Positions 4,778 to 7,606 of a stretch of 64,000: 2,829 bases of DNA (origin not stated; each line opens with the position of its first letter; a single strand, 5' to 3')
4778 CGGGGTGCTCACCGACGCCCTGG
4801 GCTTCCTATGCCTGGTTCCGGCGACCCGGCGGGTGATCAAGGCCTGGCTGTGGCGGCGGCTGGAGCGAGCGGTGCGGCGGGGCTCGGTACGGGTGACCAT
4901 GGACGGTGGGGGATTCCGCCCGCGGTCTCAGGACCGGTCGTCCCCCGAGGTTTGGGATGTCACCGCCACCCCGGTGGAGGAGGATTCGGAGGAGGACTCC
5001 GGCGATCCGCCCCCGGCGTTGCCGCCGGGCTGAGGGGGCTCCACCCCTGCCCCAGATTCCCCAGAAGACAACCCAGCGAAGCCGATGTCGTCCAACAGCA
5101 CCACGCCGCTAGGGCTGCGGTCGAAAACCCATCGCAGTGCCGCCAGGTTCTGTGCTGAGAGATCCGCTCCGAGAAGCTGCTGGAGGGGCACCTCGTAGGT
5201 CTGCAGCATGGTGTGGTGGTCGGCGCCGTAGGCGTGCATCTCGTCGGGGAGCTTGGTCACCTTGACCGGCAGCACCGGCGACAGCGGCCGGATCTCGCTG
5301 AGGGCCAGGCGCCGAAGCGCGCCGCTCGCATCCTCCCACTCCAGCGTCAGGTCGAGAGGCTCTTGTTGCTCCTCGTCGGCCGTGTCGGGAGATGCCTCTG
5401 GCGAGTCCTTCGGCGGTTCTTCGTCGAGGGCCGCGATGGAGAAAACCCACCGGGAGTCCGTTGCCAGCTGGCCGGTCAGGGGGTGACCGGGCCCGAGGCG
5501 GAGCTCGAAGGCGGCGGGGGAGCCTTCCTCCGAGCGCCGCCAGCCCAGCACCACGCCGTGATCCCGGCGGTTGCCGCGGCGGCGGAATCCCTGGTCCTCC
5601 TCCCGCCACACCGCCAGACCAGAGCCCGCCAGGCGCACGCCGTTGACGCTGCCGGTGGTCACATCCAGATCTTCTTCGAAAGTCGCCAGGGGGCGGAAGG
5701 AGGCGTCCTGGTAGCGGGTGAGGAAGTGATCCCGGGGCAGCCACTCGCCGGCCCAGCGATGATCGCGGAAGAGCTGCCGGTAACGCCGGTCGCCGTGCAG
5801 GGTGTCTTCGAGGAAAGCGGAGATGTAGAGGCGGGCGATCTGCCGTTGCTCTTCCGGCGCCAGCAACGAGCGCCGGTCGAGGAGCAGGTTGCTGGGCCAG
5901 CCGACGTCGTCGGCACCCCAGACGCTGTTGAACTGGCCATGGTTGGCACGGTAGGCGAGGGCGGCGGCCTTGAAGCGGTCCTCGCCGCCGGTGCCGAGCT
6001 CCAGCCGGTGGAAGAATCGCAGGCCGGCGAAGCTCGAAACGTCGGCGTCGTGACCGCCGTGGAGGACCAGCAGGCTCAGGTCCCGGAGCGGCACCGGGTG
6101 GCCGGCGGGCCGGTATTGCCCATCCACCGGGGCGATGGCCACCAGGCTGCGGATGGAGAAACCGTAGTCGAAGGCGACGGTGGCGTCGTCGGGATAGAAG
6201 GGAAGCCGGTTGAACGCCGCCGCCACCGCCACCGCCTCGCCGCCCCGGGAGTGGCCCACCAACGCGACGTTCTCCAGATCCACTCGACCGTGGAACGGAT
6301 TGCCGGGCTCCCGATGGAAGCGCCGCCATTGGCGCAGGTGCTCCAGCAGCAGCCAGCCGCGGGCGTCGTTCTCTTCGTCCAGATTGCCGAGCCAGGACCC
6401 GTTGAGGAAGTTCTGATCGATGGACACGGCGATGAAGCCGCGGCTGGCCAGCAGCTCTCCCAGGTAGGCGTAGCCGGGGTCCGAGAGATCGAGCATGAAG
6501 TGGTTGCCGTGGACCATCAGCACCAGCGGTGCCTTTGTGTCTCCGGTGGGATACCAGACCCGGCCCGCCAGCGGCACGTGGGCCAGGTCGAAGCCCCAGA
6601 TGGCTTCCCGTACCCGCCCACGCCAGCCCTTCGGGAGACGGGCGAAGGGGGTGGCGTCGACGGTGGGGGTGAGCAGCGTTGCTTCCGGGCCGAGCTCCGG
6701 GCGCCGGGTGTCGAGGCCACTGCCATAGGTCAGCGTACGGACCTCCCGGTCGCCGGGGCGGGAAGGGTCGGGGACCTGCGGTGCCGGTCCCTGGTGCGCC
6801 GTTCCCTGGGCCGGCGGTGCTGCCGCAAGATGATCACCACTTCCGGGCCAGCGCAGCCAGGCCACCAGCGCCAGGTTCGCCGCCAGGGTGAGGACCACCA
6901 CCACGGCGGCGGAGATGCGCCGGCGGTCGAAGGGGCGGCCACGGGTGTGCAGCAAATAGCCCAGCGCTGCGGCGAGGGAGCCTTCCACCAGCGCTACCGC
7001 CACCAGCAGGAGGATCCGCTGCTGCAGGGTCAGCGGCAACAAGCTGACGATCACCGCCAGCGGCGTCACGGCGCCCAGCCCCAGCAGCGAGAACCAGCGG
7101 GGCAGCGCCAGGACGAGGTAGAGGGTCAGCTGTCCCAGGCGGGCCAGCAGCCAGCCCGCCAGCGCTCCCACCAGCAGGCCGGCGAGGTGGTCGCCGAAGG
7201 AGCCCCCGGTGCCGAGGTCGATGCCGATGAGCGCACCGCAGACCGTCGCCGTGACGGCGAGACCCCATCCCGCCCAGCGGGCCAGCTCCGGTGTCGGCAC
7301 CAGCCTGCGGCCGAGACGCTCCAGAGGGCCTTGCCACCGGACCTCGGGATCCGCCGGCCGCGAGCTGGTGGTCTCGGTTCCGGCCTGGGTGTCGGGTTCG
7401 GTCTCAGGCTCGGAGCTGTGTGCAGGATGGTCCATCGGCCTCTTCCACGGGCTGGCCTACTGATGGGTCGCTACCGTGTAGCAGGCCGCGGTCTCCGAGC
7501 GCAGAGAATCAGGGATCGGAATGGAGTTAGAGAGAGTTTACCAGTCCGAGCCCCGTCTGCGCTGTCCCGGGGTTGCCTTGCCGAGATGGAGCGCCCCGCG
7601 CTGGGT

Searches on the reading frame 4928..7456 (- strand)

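Call 11: search_protein_families(library=pfam, proteins=[window:4928-7456:-], max_evalue=0.01)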
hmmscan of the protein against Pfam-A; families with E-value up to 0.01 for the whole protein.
window:4928-7456:- (842 aa): 2 families
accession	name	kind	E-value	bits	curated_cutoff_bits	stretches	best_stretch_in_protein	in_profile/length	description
PF07224.18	Chlorophyllase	-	2.3e-06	27.1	26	1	300-448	33-157/301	Chlorophyllase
PF12740.14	PETase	-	8.2e-06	25.8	28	1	297-413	41-143/263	PET hydrolase-like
